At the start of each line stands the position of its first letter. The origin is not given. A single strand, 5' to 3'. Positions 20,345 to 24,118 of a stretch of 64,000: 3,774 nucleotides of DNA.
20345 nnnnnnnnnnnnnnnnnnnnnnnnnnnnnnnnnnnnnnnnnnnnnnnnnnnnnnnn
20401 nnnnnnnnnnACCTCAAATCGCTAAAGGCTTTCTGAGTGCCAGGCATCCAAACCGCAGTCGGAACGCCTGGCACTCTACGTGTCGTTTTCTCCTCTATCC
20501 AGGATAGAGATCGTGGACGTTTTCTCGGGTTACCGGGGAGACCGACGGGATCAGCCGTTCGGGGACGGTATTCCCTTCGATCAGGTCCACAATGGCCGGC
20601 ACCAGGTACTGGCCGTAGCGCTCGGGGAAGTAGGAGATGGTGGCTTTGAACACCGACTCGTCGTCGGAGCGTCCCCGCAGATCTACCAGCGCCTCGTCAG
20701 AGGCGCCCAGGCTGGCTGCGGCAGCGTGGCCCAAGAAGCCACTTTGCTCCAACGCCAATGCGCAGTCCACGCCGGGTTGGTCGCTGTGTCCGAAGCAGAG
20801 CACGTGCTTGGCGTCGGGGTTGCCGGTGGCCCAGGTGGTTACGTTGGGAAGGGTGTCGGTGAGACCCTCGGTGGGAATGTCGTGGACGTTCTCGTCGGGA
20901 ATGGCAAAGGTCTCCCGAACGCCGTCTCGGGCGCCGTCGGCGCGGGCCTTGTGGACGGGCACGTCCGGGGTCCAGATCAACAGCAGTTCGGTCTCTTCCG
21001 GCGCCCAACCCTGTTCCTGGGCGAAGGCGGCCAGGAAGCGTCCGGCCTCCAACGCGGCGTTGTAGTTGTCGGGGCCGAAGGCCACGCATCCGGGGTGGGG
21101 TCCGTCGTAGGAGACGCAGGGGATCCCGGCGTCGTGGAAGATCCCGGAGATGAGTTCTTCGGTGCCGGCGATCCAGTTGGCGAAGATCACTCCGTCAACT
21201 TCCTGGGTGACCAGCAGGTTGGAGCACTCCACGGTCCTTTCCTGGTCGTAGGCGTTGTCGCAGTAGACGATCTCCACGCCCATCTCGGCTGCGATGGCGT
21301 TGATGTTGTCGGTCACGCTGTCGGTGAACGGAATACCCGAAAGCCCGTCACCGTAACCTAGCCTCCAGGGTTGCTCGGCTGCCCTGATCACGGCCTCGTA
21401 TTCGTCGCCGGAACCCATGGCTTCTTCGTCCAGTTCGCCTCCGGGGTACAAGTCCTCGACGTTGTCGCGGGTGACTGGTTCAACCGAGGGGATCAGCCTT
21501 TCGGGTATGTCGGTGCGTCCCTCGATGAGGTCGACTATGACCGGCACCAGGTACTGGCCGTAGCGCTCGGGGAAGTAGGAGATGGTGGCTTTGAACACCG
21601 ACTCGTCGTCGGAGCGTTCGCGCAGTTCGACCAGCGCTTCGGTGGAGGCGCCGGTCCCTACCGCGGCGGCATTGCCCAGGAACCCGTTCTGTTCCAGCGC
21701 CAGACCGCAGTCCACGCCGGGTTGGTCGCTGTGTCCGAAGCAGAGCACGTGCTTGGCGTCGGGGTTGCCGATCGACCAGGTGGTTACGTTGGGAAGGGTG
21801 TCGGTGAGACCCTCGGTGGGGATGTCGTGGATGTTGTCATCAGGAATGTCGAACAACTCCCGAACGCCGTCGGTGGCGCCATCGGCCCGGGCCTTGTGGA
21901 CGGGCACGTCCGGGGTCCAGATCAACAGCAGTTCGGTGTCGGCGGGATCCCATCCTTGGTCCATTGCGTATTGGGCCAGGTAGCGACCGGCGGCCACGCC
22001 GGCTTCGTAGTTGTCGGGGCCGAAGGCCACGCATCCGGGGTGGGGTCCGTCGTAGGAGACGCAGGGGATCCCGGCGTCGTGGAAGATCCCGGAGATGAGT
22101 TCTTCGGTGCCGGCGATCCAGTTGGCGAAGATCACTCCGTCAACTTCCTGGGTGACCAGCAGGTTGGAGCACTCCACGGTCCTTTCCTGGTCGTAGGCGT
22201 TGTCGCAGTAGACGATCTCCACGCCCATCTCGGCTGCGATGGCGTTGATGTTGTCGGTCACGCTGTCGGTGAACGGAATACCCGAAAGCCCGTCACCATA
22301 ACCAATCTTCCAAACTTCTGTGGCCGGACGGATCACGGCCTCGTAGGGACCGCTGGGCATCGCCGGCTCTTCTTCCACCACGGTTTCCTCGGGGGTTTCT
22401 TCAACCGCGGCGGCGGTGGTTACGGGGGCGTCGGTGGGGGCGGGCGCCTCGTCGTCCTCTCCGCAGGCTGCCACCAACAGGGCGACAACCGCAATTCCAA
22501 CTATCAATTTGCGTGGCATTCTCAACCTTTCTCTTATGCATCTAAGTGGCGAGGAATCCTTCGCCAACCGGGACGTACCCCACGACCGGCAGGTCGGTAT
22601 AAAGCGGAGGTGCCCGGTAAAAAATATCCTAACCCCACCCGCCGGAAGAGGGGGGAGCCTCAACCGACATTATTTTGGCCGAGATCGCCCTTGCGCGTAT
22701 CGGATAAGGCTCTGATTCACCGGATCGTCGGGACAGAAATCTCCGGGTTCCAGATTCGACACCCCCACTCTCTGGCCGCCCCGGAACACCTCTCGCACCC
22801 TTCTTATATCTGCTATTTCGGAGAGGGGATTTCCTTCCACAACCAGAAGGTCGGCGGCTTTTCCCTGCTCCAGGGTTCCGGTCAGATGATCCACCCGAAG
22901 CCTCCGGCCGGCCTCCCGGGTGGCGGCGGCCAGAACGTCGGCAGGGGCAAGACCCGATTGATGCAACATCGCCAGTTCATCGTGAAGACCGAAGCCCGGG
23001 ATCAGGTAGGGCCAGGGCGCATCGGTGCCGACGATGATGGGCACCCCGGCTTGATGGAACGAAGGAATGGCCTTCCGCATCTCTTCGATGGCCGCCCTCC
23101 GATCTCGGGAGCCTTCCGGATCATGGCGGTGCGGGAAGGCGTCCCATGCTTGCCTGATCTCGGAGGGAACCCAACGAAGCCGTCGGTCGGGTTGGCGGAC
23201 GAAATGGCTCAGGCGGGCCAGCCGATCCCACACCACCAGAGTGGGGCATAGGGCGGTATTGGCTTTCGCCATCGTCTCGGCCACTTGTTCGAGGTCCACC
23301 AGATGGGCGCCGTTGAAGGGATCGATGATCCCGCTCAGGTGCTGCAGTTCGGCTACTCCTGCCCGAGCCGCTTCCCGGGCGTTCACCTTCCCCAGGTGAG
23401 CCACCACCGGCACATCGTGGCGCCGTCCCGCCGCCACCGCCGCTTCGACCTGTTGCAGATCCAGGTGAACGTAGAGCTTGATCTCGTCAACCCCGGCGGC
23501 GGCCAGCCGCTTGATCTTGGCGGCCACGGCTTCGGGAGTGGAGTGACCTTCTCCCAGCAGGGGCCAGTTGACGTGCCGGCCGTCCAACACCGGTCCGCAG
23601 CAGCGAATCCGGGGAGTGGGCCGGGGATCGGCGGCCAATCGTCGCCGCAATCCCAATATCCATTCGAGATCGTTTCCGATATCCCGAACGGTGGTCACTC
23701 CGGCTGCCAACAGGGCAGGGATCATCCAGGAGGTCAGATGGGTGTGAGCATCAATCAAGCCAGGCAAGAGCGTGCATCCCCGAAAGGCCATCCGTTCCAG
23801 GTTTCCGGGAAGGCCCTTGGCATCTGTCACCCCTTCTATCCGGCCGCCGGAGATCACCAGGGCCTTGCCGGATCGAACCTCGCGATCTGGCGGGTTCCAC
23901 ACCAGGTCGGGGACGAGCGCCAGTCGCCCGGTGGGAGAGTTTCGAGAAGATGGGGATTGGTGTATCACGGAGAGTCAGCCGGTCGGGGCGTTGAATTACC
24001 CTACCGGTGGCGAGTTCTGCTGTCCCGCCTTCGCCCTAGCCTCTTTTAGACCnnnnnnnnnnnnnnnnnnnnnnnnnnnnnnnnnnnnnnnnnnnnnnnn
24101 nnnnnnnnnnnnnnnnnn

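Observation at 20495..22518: Second tandem two-domain SBP, with a mosaic gene-conversion signature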

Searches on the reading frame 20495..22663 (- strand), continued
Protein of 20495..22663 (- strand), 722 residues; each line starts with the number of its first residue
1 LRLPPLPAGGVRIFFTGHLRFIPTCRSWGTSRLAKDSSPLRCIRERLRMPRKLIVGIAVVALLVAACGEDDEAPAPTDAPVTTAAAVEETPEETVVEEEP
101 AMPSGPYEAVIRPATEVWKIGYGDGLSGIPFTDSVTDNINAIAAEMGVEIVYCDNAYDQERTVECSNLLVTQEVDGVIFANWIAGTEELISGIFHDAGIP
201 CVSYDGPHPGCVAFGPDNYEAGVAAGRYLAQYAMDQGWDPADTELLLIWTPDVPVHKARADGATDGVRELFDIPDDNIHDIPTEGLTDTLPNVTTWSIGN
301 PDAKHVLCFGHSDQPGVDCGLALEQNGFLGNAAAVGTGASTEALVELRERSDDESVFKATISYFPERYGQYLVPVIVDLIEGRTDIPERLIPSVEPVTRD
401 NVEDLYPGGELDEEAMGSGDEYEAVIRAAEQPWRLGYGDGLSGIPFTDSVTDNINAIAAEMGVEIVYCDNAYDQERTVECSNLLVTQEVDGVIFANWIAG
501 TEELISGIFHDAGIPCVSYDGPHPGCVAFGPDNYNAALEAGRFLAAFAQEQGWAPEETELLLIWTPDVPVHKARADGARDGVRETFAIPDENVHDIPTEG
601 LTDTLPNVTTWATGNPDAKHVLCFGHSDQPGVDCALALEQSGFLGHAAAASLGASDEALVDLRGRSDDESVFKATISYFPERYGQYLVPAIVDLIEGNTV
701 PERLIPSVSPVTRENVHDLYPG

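Call 38: fold_search(model_id=the predicted structure, library=pdb)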
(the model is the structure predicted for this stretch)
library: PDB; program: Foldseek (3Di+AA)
matches with E <= 10: 1686; with E <= 0.001: 542
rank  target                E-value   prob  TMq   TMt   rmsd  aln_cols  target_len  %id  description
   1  4kzk                  1.2e-17  1.00  0.36  0.74   4.1       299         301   23  The structure of the periplasmic L-arabinose binding protein from Burkholderia thailandensis (released 2013-06-26)
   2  7abp                  1.5e-14  1.00  0.36  0.71   4.9       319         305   16  SUGAR-BINDING AND CRYSTALLOGRAPHIC STUDIES OF AN ARABINOSE-BINDING PROTEIN MUTANT (MET108LEU) WHICH EXHIBITS ENHANCED AF (released 1991-10-15)
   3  2wrz_A                1.6e-14  1.00  0.32  0.62   6.2       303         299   17  Crystal structure of an arabinose binding protein with designed serotonin binding site in open, ligand-free state (released 2009-10-13)
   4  4rwe                  2.5e-14  1.00  0.33  0.68   5.0       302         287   20  The crystal structure of a sugar-binding transport protein from Yersinia pestis CO92 (released 2014-12-31)
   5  7e7m_A                2.8e-14  1.00  0.35  0.78   4.0       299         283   17  Crystal Structure Analysis of the Streptococcus agalactiae Ribose Binding Protein RbsB (released 2022-03-02)
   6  7e7m_C                3.2e-14  1.00  0.36  0.78   4.1       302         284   18  Crystal Structure Analysis of the Streptococcus agalactiae Ribose Binding Protein RbsB (released 2022-03-02)
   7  5abp                  5.2e-14  1.00  0.35  0.69   5.2       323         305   18  SUBSTRATE SPECIFICITY AND AFFINITY OF A PROTEIN MODULATED BY BOUND WATER MOLECULES (released 1992-10-15)
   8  1apb                  7.3e-14  1.00  0.36  0.73   4.2       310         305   16  A PRO TO GLY MUTATION IN THE HINGE OF THE ARABINOSE-BINDING PROTEIN ENHANCES BINDING AND ALTERS SPECIFICITY: SUGAR-BINDI (released 1992-01-15)
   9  5ocp_A                1.0e-13  1.00  0.37  0.76   4.8       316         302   14  The periplasmic binding protein component of the arabinose ABC transporter from Shewanella sp. ANA-3 bound to alpha an (released 2018-08-01)
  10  5dkv_A                1.2e-13  1.00  0.34  0.69   4.3       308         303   16  Crystal Structure of an ABC transporter Solute Binding Protein from Agrobacterium vitis(Avis_5339, TARGET EFI-511225)  (released 2015-09-30)
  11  2vk2                  2.0e-13  1.00  0.35  0.74   4.1       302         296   16  Crystal structure of a galactofuranose binding protein (released 2009-05-19)
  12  5dkv_B                2.5e-13  1.00  0.34  0.69   4.3       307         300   16  Crystal Structure of an ABC transporter Solute Binding Protein from Agrobacterium vitis(Avis_5339, TARGET EFI-511225)  (released 2015-09-30)
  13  4rsm_C                2.9e-13  1.00  0.34  0.68   3.9       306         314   16  Crystal structure of carbohydrate transporter msmeg_3599 from mycobacterium smegmatis str. mc2 155, target efi-510970, (released 2014-12-10)
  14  4yo7                  3.4e-13  1.00  0.36  0.77   4.6       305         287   18  Crystal Structure of an ABC transporter solute binding protein (IPR025997) from Bacillus halodurans C-125 (BH2323, TARGE (released 2015-03-25)
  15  9a5f_A                3.6e-13  1.00  0.31  0.60   9.7       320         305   18  Integrative model of RBSB-YXKC by crosslinking MS and deep learning (released 2024-09-18)
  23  7e7m_D                8.7e-13  1.00  0.35  0.80   3.6       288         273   17  Crystal Structure Analysis of the Streptococcus agalactiae Ribose Binding Protein RbsB (released 2022-03-02)
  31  7e7m_B                1.4e-12  1.00  0.35  0.78   3.8       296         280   18  Crystal Structure Analysis of the Streptococcus agalactiae Ribose Binding Protein RbsB (released 2022-03-02)
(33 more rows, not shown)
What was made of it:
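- On ABC-transporter substrate-binding protein, type I / cluster B (Pfam Peripla_BP_4, CUT2-like): Foldseek hits 4kzk, 7e7m and 2vk2 at target-normalised TM 0.7-0.8, E 1e-13 to 1e-17 (call 38).
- Each module matches arabinose-, ribose- and galactofuranose-binding proteins at target-normalised TM 0.7-0.8 (call 38).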

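Call 54: find_encoding_contigs(protein=P0016, flank=3000, max_places=2)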
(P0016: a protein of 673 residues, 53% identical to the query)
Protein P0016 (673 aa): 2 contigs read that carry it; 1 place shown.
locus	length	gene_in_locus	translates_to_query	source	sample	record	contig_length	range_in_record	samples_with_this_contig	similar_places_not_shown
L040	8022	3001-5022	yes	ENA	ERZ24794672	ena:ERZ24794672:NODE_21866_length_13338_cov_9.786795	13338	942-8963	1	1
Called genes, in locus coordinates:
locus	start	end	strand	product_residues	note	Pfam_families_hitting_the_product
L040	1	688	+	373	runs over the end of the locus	-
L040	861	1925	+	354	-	PF01408:GFO_IDH_MocA, PF02894:GFO_IDH_MocA_C (faint), PF22725:GFO_IDH_MocA_C3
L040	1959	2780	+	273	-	PF01261:AP_endonuc_2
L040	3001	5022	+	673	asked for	PF00532:Peripla_BP_1, PF13407:Peripla_BP_4, PF13458:Peripla_BP_6 (faint), PF00532:Peripla_BP_1, PF13407:Peripla_BP_4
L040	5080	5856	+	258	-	PF00005:ABC_tran, PF02463:SMC_N (faint), PF09818:ABC_ATPase (faint), PF13304:AAA_21 (faint)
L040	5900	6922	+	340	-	PF02653:BPD_transp_2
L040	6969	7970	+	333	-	PF02653:BPD_transp_2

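Call 55: find_encoding_contigs(protein=P0011, flank=3000, max_places=2)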
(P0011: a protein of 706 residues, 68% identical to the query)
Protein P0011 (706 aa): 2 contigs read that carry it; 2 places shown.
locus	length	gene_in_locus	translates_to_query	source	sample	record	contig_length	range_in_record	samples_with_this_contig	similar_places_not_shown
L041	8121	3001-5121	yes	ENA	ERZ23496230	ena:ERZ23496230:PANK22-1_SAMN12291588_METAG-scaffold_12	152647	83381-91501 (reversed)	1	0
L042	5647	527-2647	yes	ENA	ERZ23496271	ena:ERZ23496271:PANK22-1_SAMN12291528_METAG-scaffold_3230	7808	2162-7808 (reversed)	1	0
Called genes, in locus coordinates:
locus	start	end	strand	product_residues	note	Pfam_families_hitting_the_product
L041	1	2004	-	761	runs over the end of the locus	PF13385:Laminin_G_3 (faint), PF20254:DMFA2_C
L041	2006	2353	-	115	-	PF26354:DMF_alpha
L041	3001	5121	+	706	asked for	PF00532:Peripla_BP_1 (faint)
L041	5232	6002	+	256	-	PF00005:ABC_tran, PF02463:SMC_N (weak), PF09818:ABC_ATPase (faint), PF13304:AAA_21 (faint)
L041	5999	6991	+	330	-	PF02653:BPD_transp_2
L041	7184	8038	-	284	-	-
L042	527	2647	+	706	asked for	PF00532:Peripla_BP_1 (faint)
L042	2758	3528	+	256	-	PF00005:ABC_tran, PF02463:SMC_N (weak), PF09818:ABC_ATPase (faint), PF13304:AAA_21 (faint)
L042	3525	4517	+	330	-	PF02653:BPD_transp_2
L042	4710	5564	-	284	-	-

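Call 60: find_encoding_contigs(protein=window:20495-22519:-, flank=2000, max_places=3)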
Protein window:20495-22519:- (674 aa): no gene with exactly this product is on record in the collection.

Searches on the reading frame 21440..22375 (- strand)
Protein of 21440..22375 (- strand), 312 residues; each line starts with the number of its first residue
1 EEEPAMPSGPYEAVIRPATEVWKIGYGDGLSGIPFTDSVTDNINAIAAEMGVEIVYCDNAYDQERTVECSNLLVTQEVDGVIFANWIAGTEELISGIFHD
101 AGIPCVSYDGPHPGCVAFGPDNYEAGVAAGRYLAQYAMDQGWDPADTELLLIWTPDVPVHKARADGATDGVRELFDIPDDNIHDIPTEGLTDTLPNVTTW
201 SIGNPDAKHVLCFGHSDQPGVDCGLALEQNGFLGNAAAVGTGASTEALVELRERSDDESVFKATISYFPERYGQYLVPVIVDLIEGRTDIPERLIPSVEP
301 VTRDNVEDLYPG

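Call 24: search_solved_structures(query=window:21440-22375:-, max_evalue=0.001, show_alignments=1)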
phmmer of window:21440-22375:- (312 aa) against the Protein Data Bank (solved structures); distinct sequences matched with E-value up to 0.001: 6.
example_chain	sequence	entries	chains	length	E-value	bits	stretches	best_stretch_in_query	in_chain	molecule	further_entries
7e7m_A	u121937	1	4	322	2.8e-05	26.8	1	17-308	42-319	D-ribose ABC transporter substrate-binding protein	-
2wrz_A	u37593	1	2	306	3.6e-05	26.5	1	126-306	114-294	L-ARABINOSE-BINDING PERIPLASMIC PROTEIN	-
1apb_A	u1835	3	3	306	5.2e-05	25.9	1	126-306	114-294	L-ARABINOSE-BINDING PROTEIN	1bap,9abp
1abe_A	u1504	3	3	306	5.3e-05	25.9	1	126-306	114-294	L-ARABINOSE-BINDING PROTEIN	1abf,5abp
6abp_A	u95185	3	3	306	5.3e-05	25.9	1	126-306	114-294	L-ARABINOSE-BINDING PROTEIN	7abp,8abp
4kzk_A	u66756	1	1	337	7e-05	25.5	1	110-304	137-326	L-arabinose ABC transporter, periplasmic L-arabinose-binding protein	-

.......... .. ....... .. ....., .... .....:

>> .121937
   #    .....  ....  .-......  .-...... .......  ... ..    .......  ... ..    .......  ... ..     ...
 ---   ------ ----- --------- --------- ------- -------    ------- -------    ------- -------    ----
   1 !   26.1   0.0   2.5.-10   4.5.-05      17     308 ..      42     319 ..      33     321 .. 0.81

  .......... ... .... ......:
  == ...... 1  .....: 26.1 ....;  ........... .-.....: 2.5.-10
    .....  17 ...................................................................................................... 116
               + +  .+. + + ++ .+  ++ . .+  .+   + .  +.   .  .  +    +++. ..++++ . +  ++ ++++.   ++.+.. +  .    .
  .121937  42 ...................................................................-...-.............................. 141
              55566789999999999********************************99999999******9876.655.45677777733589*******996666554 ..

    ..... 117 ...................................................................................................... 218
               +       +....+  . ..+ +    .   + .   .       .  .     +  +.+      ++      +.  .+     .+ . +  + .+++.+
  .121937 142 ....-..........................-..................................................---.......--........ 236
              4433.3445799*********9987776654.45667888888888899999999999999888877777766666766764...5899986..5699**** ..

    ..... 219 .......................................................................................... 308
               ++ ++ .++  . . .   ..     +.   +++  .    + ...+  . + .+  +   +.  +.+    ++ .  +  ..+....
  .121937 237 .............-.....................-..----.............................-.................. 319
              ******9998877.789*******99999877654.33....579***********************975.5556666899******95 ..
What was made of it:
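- Tried and rejected: PDB sequence search gave only remote ribose- and arabinose-binding proteins at E about 1e-5 (call 24).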

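Call 52: search_protein_representatives(protein=window:21440-22348:-)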
Query: 303 residues. Proteins with E-value up to 0.001 (for the whole library): 818; up to 1e-10: 327; up to 1e-30: 28. The best 150 are listed.
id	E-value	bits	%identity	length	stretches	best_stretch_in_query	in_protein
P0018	7.8e-216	731.8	58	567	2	4-302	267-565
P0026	1.0e-155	534.4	75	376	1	2-302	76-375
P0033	5.8e-145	499.0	70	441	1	2-303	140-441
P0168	1.2e-133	461.8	43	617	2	2-302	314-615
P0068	4.0e-112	391.1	58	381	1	2-302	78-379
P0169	5.2e-101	354.6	51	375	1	2-302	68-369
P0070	4.5e-92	325.2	47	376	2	3-302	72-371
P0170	6.5e-85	301.7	47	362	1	4-302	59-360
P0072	3.4e-80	286.2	47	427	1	2-302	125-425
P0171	1.2e-60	221.9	66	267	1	73-220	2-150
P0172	5.3e-60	219.8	32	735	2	5-301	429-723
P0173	2.6e-56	207.7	76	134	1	177-302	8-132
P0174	3.0e-49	184.5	38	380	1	2-302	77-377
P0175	3.4e-47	177.8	33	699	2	15-303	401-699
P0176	6.3e-46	173.6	33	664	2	14-302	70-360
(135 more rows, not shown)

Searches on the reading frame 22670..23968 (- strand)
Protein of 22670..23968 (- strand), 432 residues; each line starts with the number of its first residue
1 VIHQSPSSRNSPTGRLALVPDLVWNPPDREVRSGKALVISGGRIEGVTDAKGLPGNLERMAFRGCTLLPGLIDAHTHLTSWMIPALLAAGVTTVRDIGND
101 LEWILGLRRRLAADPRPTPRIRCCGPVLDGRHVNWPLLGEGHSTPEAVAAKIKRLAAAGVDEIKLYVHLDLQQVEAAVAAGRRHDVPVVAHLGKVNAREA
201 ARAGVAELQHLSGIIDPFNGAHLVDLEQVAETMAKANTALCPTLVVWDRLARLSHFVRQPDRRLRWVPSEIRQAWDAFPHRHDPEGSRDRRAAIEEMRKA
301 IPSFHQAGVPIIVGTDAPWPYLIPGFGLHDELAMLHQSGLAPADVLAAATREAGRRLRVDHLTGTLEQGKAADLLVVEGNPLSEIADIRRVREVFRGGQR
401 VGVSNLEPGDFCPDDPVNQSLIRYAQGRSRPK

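Call 7: search_protein_families(library=pfam, proteins=[window:22670-23968:-], max_evalue=0.001)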
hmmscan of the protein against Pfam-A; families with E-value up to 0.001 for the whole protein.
window:22670-23968:- (432 aa): 2 families
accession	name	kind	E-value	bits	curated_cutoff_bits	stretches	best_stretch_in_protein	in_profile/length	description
PF01979.26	Amidohydro_1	-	2.5e-21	76.8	25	1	66-401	1-345/345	Amidohydrolase family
PF07969.17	Amidohydro_3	-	6.1e-10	39.6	29.7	1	300-401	358-471/472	Amidohydrolase family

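Call 30: search_protein_families(library=ncbifam, proteins=[window:22670-23968:-], max_evalue=0.00001)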
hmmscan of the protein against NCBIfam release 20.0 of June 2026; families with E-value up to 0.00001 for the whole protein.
window:22670-23968:- (432 aa): 12 families
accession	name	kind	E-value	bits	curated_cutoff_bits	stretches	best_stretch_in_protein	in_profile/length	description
NF051886.1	XaaProDiPepCaul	equivalog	3.9e-27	95.3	500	2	295-399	294-395/398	Xaa-Pro dipeptidase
TIGR01224.1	hutI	equivalog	3.6e-13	49.1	298.15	1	301-386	275-360/377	imidazolonepropionase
NF006056.0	PRK08204.1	subfamily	2.2e-08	33.3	391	0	333-380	335-382/449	hypothetical protein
NF005759.0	PRK07583.1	equivalog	4.9e-08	32.1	403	0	36-78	42-84/438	cytosine deaminase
NF006689.0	PRK09237.1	equivalog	1e-07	30.9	371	0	35-98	23-93/383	amidohydrolase/deacetylase family metallohydrolase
TIGR02318.1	phosphono_phnM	equivalog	2.2e-07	30.1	390.55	0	31-77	13-56/376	phosphonate metabolism protein PhnM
TIGR02967.1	guan_deamin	equivalog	4.4e-07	29.2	375.4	0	334-379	317-362/401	guanine deaminase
NF006549.0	PRK09045.1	equivalog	1e-06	27.7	540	0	340-378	341-379/444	TRZ/ATZ family hydrolase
NF006055.0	PRK08203.1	equivalog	1e-06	27.6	532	0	29-87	22-80/455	8-oxoguanine deaminase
NF006679.0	PRK09228.1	subfamily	1.2e-06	27.6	351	0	334-381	342-389/433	guanine deaminase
NF004636.0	PRK05985.1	subfamily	1.3e-06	27.5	408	0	36-79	19-62/398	amidohydrolase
TIGR00221.1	nagA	equivalog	2.5e-06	26.7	225.65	0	339-379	328-368/380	N-acetylglucosamine-6-phosphate deacetylase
